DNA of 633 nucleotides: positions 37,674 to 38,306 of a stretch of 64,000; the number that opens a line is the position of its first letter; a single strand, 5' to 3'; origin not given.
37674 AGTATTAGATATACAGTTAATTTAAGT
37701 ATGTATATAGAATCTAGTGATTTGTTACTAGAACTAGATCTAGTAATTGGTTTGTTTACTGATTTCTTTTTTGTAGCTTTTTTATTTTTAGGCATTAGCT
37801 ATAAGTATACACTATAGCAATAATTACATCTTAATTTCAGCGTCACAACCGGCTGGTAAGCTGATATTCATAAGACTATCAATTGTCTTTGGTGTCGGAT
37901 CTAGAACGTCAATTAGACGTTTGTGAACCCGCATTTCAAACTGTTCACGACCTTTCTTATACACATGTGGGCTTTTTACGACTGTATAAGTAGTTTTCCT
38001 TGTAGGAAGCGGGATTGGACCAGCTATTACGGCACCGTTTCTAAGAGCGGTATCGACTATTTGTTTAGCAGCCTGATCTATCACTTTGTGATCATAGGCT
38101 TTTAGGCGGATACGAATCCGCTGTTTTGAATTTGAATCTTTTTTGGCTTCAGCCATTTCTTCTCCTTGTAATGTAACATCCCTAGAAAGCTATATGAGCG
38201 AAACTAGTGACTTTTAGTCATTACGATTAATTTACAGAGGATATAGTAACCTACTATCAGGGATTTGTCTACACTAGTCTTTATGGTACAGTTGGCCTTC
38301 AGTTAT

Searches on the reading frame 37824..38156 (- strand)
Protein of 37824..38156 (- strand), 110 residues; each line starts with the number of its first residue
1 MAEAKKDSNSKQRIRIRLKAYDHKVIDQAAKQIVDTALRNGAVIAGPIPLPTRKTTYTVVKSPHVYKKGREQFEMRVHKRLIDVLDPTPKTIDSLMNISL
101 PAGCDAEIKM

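Call 25: search_protein_families(library=pfam, proteins=[window:37824-38156:-], max_evalue=0.01)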
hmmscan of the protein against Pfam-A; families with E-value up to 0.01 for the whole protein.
window:37824-38156:- (110 aa): 1 family
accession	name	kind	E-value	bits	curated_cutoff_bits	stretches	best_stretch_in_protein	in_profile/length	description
PF00338.27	Ribosomal_S10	-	3.9e-35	120.5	21.2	1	15-109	1-98/98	Ribosomal protein S10p/S20e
